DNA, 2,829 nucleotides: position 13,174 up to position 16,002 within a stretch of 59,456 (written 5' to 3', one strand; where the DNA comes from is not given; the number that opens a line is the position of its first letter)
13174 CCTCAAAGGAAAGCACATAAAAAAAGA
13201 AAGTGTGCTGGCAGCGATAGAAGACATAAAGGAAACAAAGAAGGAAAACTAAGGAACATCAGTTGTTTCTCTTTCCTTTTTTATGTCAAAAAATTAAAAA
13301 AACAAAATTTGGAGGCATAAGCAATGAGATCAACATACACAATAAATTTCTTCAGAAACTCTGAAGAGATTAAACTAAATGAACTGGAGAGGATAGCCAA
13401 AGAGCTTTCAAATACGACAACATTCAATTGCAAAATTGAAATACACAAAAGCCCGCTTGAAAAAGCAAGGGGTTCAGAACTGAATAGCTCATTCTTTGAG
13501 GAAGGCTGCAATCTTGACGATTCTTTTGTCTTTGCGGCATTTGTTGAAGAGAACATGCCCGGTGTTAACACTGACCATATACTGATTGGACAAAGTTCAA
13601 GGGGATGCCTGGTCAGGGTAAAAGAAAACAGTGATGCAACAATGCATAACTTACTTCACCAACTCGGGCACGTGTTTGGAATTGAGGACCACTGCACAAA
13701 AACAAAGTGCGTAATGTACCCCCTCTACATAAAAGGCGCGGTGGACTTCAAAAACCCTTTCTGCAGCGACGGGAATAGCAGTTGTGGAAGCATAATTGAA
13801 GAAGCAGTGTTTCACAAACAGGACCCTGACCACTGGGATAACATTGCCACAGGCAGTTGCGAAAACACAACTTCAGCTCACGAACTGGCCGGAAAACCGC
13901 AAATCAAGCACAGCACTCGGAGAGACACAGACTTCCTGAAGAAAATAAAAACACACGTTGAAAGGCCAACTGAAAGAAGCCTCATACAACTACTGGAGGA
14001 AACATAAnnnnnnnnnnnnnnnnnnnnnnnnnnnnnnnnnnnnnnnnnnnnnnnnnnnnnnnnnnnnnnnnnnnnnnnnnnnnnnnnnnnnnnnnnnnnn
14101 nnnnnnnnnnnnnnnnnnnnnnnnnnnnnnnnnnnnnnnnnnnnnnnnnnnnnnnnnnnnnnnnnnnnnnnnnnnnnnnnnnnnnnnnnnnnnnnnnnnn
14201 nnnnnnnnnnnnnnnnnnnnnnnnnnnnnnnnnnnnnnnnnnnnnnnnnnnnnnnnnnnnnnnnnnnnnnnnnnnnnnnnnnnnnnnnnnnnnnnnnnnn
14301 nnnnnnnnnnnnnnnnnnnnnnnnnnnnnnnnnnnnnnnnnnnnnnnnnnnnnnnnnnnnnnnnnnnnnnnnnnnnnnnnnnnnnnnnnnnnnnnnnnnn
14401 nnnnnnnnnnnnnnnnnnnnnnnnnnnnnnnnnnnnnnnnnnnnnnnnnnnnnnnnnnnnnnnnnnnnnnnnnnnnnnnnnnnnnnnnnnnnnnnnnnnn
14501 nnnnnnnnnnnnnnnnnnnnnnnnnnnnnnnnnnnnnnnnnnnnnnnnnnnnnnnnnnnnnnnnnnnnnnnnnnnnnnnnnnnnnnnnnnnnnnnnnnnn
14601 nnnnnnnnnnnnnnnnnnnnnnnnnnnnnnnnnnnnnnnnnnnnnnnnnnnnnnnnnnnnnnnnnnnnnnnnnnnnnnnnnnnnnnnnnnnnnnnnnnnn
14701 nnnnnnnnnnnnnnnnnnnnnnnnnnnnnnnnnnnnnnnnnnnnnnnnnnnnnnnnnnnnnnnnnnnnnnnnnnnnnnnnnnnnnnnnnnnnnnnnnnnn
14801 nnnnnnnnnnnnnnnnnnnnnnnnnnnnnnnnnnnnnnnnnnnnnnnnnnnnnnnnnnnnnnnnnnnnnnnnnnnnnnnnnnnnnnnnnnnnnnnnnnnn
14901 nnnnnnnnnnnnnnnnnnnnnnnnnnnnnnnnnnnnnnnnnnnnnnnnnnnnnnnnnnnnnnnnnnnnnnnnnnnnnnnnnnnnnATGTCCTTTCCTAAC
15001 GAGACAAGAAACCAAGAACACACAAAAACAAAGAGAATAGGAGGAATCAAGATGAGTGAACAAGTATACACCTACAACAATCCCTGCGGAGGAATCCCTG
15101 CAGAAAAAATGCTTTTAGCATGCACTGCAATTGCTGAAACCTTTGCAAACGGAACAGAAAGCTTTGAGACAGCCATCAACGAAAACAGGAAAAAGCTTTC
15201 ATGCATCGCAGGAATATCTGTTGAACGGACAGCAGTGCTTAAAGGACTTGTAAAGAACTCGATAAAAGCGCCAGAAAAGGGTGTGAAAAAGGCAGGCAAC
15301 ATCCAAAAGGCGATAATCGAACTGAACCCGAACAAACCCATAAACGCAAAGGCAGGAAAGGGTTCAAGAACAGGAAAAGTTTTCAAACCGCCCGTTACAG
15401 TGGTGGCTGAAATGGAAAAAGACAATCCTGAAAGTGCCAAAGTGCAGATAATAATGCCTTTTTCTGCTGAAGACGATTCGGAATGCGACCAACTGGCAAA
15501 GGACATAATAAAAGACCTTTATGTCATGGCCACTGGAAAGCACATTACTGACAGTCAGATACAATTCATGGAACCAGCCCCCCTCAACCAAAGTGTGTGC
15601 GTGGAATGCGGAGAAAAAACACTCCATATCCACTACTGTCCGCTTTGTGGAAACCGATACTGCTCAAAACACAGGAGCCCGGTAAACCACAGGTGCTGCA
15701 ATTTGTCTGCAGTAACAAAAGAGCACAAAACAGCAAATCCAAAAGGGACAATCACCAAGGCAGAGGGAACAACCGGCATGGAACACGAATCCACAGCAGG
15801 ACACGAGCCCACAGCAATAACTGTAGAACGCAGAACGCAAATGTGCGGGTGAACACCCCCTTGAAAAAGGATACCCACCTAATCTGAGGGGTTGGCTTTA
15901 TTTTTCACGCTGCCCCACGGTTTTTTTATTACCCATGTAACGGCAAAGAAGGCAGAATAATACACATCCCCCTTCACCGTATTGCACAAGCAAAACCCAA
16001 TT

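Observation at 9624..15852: Accessory operon: divergent CDC48-like ATPase + archaemetzincin-like protein lacking the catalytic Glu + polytopic membrane protein + AN1 zinc-finger protein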

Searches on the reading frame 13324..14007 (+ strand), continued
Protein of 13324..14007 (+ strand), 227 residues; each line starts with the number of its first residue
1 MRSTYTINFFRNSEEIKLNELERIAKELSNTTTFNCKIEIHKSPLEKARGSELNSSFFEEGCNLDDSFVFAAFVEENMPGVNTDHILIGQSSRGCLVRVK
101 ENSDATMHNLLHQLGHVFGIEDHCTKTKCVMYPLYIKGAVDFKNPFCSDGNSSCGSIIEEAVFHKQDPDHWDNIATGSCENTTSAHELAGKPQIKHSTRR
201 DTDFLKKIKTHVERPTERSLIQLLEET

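Call 97: search_solved_structures(query=A5, max_evalue=5)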
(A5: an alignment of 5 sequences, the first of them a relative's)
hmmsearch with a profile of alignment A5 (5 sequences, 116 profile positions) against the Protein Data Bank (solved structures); distinct sequences matched with E-value up to 5: 5.
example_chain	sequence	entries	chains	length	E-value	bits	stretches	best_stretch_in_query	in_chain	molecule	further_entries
1ain_A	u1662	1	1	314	0.078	15.9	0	77-104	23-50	ANNEXIN I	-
9np0_A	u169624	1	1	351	0.1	15.6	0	77-104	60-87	Annexin A1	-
1bo9_A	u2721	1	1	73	0.4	13.6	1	77-104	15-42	PROTEIN (ANNEXIN I)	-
5t1d_H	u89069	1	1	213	0.73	12.8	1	55-84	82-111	E1D1 IgG2a heavy chain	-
9tuw_B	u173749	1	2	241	1.9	11.5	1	57-84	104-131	RP.012 heavy chain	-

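Call 99: search_protein_families(library=pfam, proteins=[L027:2015-2806:-, L027:3057-4442:+, L027:4673-5089:+, L027:5210-5473:+, L027:9090-9722:+, L027:9722-10117:+, L027:10145-12535:+, L027:12749-13225:+, L027:17759-18139:+, L026:5845-6618:+], max_evalue=0.05)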
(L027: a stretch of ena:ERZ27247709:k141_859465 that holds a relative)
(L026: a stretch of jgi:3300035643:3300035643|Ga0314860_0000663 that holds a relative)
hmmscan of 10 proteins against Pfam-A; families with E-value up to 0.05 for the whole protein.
L027:2015-2806:- (263 aa): 2 families
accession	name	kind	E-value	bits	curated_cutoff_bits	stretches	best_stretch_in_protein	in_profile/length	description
PF19810.5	HFX_2341_N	-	0.0033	18.3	30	1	40-94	61-115/120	HFX_2341-like, N-terminal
PF10433.15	Beta-prop_RSE1_1st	-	0.023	14.1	26.9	1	15-81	166-230/351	RSE1/DDB1/CPSF1 first beta-propeller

L027:3057-4442:+ (461 aa): 1 family
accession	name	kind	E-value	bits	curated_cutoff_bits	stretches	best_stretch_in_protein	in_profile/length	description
PF08279.18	HTH_11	-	0.00077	19.7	25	1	405-441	7-44/55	HTH domain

L027:4673-5089:+ (138 aa): 0 families

L027:5210-5473:+ (87 aa): 0 families

L027:9090-9722:+ (210 aa): 7 families
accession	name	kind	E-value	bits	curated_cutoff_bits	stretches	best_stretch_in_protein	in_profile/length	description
PF12773.13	DZR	-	5.2e-05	23.8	27.3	1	143-184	1-44/45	Double zinc ribbon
PF10571.15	UPF0547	-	0.0038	17.8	29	0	142-163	2-21/26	Uncharacterised protein family UPF0547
PF02318.22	FYVE_2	-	0.0043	17.7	27.2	1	135-195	49-111/118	FYVE-type zinc finger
PF18912.6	DZR_2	-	0.005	17.1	27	1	166-187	9-30/56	Double zinc ribbon domain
PF13240.11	Zn_Ribbon_1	-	0.0084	16.3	25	1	167-184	2-19/23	zinc-ribbon domain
PF14570.12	zf-RING_4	-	0.0084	16.3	27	1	127-149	24-46/48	RING/Ubox like zinc-binding domain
PF01485.27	IBR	-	0.039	14.5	24.3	0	75-115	19-60/65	IBR domain, a half RING-finger domain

L027:9722-10117:+ (131 aa): 1 family
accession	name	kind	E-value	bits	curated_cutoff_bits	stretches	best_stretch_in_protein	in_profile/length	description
PF05458.17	Siva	-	0.00055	20.1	26.2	1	74-127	116-169/173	Cd27 binding protein (Siva)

L027:10145-12535:+ (796 aa): 14 families
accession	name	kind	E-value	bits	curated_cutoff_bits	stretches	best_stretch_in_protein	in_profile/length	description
PF05872.18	HerA_C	-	7.9e-08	31.8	22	2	573-637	253-317/502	Helicase HerA-like C-terminal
PF01935.23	DUF87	-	1e-07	32.8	23.2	1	352-564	13-220/220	Helicase HerA, central domain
PF10412.15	TrwB_AAD_bind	-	7.2e-07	28.9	20.5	1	362-401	16-56/387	Type IV secretion-system coupling protein DNA-binding domain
PF13401.12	AAA_22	-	0.00013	22.7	27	0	564-621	75-123/130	AAA domain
PF04851.21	ResIII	-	0.00045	20.6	22.5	0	570-598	118-143/164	Type III restriction enzyme, res subunit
PF12846.13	AAA_10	-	0.00047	19.7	27.5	0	552-626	216-286/362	AAA-like domain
PF13191.12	AAA_16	-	0.002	19.1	32.6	0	560-590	115-145/167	AAA ATPase domain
PF00270.35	DEAD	-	0.0042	17.3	26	0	362-382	15-35/167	DEAD/DEAH box helicase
PF24034.1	DUF7343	-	0.0087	16.3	27.6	1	732-793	2-61/62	Domain of unknown function (DUF7343)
PF00437.27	T2SSE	-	0.012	14.7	24.9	1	314-377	97-158/370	Type II/IV secretion system protein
PF00004.35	AAA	-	0.016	16.1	21.2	0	365-394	2-29/131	ATPase family associated with various cellular activities (AAA)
PF13476.12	AAA_23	-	0.024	15.7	27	0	362-375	20-33/201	AAA domain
PF13238.12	AAA_18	-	0.03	15.2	29.4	0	365-403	2-25/128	AAA domain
PF06414.18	Zeta_toxin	-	0.045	13.6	22.3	0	363-396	18-51/199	Zeta toxin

L027:12749-13225:+ (158 aa): 5 families
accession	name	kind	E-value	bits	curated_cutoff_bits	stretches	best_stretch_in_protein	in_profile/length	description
PF09723.15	Zn_ribbon_8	-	0.0015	18.9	34.4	0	46-65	3-22/41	Zinc ribbon domain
PF09947.15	DUF2180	-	0.0023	18.5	22.2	1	2-59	1-67/68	Uncharacterized protein conserved in archaea (DUF2180)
PF04888.17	SseC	-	0.0092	16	30.2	1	56-100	37-78/312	Secretion system effector C (SseC) like family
PF20134.4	DUF6524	-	0.013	15.7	27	1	84-108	58-82/131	Family of unknown function (DUF6524)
PF01363.27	FYVE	-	0.029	14.9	27.8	1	3-59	10-66/67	FYVE zinc finger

L027:17759-18139:+ (126 aa): 0 families

L026:5845-6618:+ (257 aa): 1 family
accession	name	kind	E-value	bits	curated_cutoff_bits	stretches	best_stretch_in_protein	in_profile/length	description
PF19810.5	HFX_2341_N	-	3e-05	24.9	30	1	6-133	4-118/120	HFX_2341-like, N-terminal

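Call 100: search_protein_families(library=phrogs, proteins=[L027:2015-2806:-, L027:3057-4442:+, L027:5473-7671:+, L027:7676-8410:+, L027:8407-9093:+, L027:9090-9722:+, L027:9722-10117:+, L027:10145-12535:+, L027:113-1387:+, L008:3611-5695:+], max_evalue=0.001)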
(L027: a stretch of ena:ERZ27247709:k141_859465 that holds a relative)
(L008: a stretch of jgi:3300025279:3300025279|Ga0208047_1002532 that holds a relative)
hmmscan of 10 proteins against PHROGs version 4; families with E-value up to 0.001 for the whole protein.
L027:2015-2806:- (263 aa): 0 families

L027:3057-4442:+ (461 aa): 0 families

L027:5473-7671:+ (732 aa): 19 families
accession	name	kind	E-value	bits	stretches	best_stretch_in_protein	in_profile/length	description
phrog_30773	-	unknown function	3.8e-66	224.8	2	439-670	150-381/666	-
phrog_3757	-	unknown function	5.4e-65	221.2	2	450-687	91-317/367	-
phrog_8638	-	unknown function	1.8e-50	173.1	2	449-677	271-497/568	-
phrog_9172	-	unknown function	3e-46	159.3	2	483-652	105-277/509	-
phrog_10401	-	other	7.2e-32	111.9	2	486-634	460-597/667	ATPase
phrog_7485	-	unknown function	2.4e-26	93.6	1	481-627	222-365/430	-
phrog_10440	-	unknown function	7.8e-21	75.1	2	457-667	203-397/483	-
phrog_168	-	DNA, RNA and nucleotide metabolism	2.4e-11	44.9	1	488-611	44-149/314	clamp loader of DNA polymerase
phrog_14322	-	unknown function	5.5e-10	40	0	203-357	213-360/398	-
phrog_11838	-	DNA, RNA and nucleotide metabolism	4.2e-07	30.5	0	488-515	42-69/420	clamp loader of DNA polymerase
phrog_50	-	DNA, RNA and nucleotide metabolism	6e-07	29.9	0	484-508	367-391/570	DnaC-like helicase loader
phrog_761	-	other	3.1e-06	28.1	0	488-517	21-49/362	thymidylate kinase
phrog_3277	-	DNA, RNA and nucleotide metabolism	7.2e-06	26.9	0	486-510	10-34/168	DnaC-like helicase loader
phrog_14685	-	unknown function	8.4e-05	23.5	0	489-511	5-27/88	-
phrog_2071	-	other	0.0001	23.2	0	489-515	19-44/282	ATPase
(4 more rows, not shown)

L027:7676-8410:+ (244 aa): 0 families

L027:8407-9093:+ (228 aa): 0 families

L027:9090-9722:+ (210 aa): 0 families

L027:9722-10117:+ (131 aa): 0 families

L027:10145-12535:+ (796 aa): 3 families
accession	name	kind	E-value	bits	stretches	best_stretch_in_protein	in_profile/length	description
phrog_7035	-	unknown function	1.1e-10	41.6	1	572-641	486-558/969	-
phrog_2666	-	head and packaging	9.2e-08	32.2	0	346-411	306-372/555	terminase large subunit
phrog_168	-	DNA, RNA and nucleotide metabolism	0.0007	20.4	0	355-385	37-66/314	clamp loader of DNA polymerase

L027:113-1387:+ (424 aa): 3 families
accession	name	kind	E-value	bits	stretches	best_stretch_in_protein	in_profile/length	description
phrog_1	-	integration and excision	3.8e-32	113.3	1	59-352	167-460/611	integrase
phrog_216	-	integration and excision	1.1e-27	97.9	1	144-344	39-238/301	integrase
phrog_5830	-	integration and excision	9.4e-05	22.8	1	77-226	24-174/318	integrase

L008:3611-5695:+ (694 aa): 1 family
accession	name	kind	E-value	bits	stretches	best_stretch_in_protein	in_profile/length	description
phrog_2666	-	head and packaging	1.3e-06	28.4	1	315-419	422-506/555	terminase large subunit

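Call 104: find_encoding_contigs(protein=P0254, flank=10000, max_places=2)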
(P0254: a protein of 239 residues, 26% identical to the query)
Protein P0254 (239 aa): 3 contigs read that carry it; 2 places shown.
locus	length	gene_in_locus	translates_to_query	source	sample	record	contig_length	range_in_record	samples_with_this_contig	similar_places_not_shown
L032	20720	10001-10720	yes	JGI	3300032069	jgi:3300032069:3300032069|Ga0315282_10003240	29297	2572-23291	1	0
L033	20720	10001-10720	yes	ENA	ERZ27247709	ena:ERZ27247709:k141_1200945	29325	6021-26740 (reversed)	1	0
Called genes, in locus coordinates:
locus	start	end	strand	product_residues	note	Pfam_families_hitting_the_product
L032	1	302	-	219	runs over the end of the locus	PF01865:PhoU_div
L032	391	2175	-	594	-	PF00587:tRNA-synt_2b (faint), PF03129:HGTP_anticodon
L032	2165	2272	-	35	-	-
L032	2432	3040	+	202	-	-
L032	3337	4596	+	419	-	PF00589:Phage_integrase, PF22823:MrpR_C_cat (weak)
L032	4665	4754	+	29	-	-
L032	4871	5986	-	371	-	-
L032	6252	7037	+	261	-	-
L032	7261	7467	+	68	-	-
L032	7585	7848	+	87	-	-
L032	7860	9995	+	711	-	PF07728:AAA_5 (faint), PF02933:CDC48_2, PF05496:RuvB_N (faint), PF13191:AAA_16 (faint), PF00004:AAA, PF17862:AAA_lid_3, PF00004:AAA, PF17862:AAA_lid_3 (weak), +7 more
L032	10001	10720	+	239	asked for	PF01421:Reprolysin (weak), PF07998:Peptidase_M54 (faint)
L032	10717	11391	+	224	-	PF01428:zf-AN1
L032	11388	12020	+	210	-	-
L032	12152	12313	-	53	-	-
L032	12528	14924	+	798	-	PF01935:DUF87, PF05872:HerA_C (faint)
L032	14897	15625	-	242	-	-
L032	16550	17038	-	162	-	-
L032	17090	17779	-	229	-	PF08280:HTH_Mga (weak)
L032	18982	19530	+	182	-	PF12802:MarR_2 (weak)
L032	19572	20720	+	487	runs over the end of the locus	PF02195:ParB_N, PF17762:HTH_ParB, PF01555:N6_N4_Mtase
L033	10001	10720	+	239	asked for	PF01421:Reprolysin (weak), PF07998:Peptidase_M54 (faint)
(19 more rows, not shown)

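Call 112: list_cluster_members(proteins=[L032:7860-9995:+, L027:5473-7671:+, L012:4940-7147:+, L007:2217-4439:+, L010:1715-3808:+, L032:391-2175:-, L032:12528-14924:+, L027:113-1387:+, L012:393-1445:-, L029:12398-13324:+])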
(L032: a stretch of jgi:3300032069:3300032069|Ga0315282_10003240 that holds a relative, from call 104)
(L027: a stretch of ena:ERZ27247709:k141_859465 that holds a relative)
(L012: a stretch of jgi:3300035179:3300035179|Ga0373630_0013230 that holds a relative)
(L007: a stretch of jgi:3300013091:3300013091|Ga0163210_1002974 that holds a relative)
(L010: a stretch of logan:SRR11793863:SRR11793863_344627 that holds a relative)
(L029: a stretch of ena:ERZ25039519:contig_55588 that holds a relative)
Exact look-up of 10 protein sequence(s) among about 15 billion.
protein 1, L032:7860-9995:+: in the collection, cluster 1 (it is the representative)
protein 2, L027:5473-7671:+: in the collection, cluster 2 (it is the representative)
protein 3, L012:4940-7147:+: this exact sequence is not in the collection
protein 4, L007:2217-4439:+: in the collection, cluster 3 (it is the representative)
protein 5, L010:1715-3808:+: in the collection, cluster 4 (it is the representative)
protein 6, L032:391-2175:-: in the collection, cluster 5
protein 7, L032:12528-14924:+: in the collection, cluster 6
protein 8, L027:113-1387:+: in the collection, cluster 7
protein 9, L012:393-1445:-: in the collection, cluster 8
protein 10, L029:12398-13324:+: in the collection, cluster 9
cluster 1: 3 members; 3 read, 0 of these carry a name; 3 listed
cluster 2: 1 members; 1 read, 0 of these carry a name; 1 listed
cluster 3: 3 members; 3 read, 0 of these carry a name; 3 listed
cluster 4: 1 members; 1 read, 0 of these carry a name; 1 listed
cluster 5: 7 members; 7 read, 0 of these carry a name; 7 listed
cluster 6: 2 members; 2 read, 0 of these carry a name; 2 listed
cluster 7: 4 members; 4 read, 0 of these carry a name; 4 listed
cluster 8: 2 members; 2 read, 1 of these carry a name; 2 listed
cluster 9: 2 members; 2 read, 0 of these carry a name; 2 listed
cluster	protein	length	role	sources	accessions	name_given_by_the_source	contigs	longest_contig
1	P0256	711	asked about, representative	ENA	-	-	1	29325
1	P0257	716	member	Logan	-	-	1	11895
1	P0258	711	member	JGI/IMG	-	-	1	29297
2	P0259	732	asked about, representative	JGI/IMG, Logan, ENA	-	-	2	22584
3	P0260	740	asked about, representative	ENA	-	-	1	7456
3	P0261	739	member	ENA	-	-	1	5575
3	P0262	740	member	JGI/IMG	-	-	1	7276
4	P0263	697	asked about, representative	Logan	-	-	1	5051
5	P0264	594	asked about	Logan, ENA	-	-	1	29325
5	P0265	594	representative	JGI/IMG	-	-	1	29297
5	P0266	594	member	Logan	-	-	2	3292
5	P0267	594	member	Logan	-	-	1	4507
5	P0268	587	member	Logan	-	-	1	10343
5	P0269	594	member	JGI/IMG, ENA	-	-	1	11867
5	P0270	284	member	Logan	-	-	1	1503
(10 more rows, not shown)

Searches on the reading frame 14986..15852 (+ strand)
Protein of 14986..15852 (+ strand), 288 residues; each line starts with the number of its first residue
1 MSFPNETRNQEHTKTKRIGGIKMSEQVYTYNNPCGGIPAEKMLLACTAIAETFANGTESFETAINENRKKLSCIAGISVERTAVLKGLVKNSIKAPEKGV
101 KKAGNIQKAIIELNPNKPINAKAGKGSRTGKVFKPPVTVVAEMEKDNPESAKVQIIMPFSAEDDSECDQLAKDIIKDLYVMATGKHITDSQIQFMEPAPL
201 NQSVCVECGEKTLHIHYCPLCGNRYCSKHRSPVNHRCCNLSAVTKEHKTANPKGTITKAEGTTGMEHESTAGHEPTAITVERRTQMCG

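Call 3: search_protein_families(library=pfam, proteins=[window:14986-15852:+], max_evalue=0.1)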
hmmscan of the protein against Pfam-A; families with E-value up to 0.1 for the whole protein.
window:14986-15852:+ (288 aa): 3 families
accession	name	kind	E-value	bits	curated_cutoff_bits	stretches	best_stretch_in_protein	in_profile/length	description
PF01428.23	zf-AN1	-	2.1e-05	24.9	27.9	1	207-240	5-38/40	AN1-like Zinc finger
PF22400.1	DUF6980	-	0.038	14.6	27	1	204-231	41-68/99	Domain of unknown function (DUF6980)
PF02079.22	TP1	-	0.084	13.4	27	0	86-108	10-32/55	Nuclear transition protein 1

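Call 4: search_protein_families(library=ncbifam, proteins=[window:14986-15852:+], max_evalue=0.1)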
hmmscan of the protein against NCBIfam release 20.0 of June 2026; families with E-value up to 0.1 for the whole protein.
window:14986-15852:+ (288 aa): 0 families

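Call 7: search_protein_families(library=padloc, proteins=[window:14986-15852:+], max_evalue=0.01)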
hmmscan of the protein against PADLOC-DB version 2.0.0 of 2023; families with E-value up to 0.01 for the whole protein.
window:14986-15852:+ (288 aa): 0 families

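Call 18: search_protein_families(library=phrogs, proteins=[window:14986-15852:+], max_evalue=0.01)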
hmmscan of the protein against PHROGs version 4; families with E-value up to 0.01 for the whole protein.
window:14986-15852:+ (288 aa): 1 family
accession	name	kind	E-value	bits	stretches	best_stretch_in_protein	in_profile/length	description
phrog_2530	-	unknown function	0.0097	16.9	0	77-112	12-47/63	-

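Call 67: predict_structure(alignment_id=A7)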
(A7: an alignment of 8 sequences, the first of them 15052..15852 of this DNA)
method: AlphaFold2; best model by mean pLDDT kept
length: 266 residues; sequences in the alignment: 8
mean_pLDDT: 44.6   pTM: 0.34
mean pLDDT of the five models: 44.6, 43.8, 43.1, 41.0, 40.6
residues with pLDDT >= 90: 0; 70-90: 24; 50-70: 66; < 50: 176
segments of 3 or more residues with pLDDT < 50: 1-25, 27-31, 45-134, 136-140, 176-179, 217-253, 261-266
pLDDT, mean of each block of 10 residues (from residue 1): 27 35 47 50 47 32 29 29 29 30 31 39 44 47 67 68 75 57 60 64 69 54 31 26 28 50 37
secondary structure, 60 per line:
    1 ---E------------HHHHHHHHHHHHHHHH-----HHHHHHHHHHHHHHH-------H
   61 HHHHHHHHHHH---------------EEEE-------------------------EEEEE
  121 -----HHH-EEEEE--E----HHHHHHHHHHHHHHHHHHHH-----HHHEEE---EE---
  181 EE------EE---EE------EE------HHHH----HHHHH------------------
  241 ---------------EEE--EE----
elements in order: H17-32 H38-52 H60-71 E87-90 E116-120 E130-134 H142-161 E170-172 H210-213 H218-222 E256-258

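Call 90: search_solved_structures(query=A7, max_evalue=1, show_alignments=2)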
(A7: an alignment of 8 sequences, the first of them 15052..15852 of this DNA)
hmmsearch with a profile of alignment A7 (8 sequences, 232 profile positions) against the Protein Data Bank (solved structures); distinct sequences matched with E-value up to 1: 29.
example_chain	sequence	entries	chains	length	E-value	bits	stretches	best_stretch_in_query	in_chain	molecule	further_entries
1wg2_A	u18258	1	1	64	3.4e-06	30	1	157-193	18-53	zinc finger (AN1-like) family protein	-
1wfp_A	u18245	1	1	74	2e-05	27.5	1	154-192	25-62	zinc finger (AN1-like) family protein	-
2i13_A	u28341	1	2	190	2.5e-05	27.2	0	157-180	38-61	Aart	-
1wys_A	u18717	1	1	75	4.9e-05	26.3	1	158-199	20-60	RIKEN cDNA 2310008M20 protein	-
1wfh_A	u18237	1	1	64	0.00012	25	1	157-193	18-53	zinc finger (AN1-like) family protein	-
5ij4_A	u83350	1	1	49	0.00034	23.5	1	157-192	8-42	CDC48-associated ubiquitin-like/zinc finger protein 1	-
1mey_C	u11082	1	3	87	0.00086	22.2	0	159-182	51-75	CONSENSUS ZINC FINGER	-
1x4v_A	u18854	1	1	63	0.0026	20.6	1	165-192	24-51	Hypothetical protein LOC130617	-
1wfl_A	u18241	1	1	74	0.0027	20.6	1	156-195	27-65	Zinc finger protein 216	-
7qxw_v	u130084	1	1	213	0.0052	19.6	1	156-201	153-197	AN1-type zinc finger protein 5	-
9bui_z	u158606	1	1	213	0.0052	19.6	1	156-201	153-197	AN1-type zinc finger protein 5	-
1wff_A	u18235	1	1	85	0.02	17.7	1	157-193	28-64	RIKEN cDNA 2810002D23 protein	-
7yab_A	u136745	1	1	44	0.021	17.6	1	158-190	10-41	AN1-type zinc finger protein 1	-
7dd9_A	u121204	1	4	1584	0.031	17.1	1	143-189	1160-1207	Alpha-mannosidase,ZZ-type zinc finger-containing protein P35G2.11c,Maltose/maltodextrin-bi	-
1x4w_A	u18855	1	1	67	0.033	17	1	157-192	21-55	Hypothetical protein FLJ13222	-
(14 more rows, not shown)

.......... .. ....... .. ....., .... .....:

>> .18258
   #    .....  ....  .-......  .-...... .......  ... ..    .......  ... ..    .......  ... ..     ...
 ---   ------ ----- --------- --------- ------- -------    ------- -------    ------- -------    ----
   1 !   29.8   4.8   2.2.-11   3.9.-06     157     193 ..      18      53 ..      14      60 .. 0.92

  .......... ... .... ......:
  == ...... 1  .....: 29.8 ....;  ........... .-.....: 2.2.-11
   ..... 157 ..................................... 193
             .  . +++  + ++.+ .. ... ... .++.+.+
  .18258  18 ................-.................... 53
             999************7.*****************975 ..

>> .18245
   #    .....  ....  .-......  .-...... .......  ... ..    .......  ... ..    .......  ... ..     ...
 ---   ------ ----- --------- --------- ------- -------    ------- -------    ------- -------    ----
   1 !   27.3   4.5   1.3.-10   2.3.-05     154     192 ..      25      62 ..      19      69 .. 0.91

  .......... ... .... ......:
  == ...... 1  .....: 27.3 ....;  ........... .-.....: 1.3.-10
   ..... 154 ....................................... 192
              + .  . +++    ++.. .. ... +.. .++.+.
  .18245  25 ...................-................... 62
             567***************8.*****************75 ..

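Call 114: fold_search(model_id=the predicted structure, library=pdb)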
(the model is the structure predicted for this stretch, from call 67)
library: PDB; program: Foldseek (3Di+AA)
matches with E <= 10: 84; with E <= 0.001: 0
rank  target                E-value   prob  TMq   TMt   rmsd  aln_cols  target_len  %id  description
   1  5ij4_MODEL_1_A        5.6e-02  1.00  0.15  0.70   3.7        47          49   23  Solution structure of AN1-type zinc finger domain from Cuz1 (Cdc48 associated ubiquitin-like/zinc-finger prote (released 2016-10-05)
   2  1x4v_MODEL_1_A        1.8e-01  0.87  0.13  0.49   5.5        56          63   23  Solution structure of the zf-AN1 domain from human hypothetical protein LOC130617 (released 2005-11-15)
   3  1wfe_MODEL_1_A        3.8e-01  0.60  0.16  0.43  11.3        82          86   23  Solution structure of the 2nd zf-AN1 domain of mouse RIKEN cDNA 2310008M20 protein (released 2004-11-26)
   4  1wys_MODEL_1_A        4.1e-01  0.33  0.13  0.38  14.2        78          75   19  Solution structure of the first zf-AN1 domain of mouse RIKEN cDNA 2310008M20 protein (released 2005-08-15)
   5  1wfh_MODEL_1_A        9.1e-01  0.38  0.14  0.52   9.2        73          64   23  Solution structrue of the zf-AN1 domain from Arabidopsis thaliana At2g36320 protein (released 2004-11-26)
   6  9pd3_E                1.2e+00  0.03  0.12  0.10  23.7       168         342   15  NER dual incision complex - DuIS (released 2026-02-18)
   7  7y7l_MODEL_1_A        1.4e+00  0.25  0.13  0.56   3.1        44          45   30  Solution structure of zinc finger domain 2 of human ZFAND1 (released 2023-06-28)
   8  2oap_2                1.5e+00  0.03  0.09  0.06  14.0        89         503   13  Crystal structure of the archaeal secretion ATPase GspE in complex with AMP-PNP (released 2007-02-13)
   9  6h1b_C                2.3e+00  0.03  0.11  0.07   5.6        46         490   22  Structure of amide bond synthetase Mcba K483A mutant from Marinactinospora thermotolerans (released 2018-09-05)
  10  8ebs_E                2.6e+00  0.02  0.12  0.10  21.9       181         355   14  Initial DNA-lesion (Cy5) binding by XPC and TFIIH (released 2023-04-19)
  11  3exn                  2.8e+00  0.07  0.13  0.21   3.2        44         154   14  Crystal structure of acetyltransferase from Thermus thermophilus HB8 (released 2009-01-06)
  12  5csk_B                2.8e+00  0.04  0.13  0.02   7.3        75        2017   19  Crystal structure of yeast acetyl-CoA carboxylase, unbiotinylated (released 2015-10-28)
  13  8i6n_B                3.0e+00  0.03  0.13  0.15  19.5       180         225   13  Crystal structure of Co-type nitrile hydratase mutant from Pseudomonas thermophila - L6T (released 2024-02-14)
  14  5csa_A                3.2e+00  0.03  0.08  0.04   9.2        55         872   13  Crystal structure of domains BT-BCCP-AC1-AC5 of yeast acetyl-CoA carboxylase (released 2015-10-28)
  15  6h1b_B                3.2e+00  0.02  0.11  0.07   5.7        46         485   22  Structure of amide bond synthetase Mcba K483A mutant from Marinactinospora thermotolerans (released 2018-09-05)
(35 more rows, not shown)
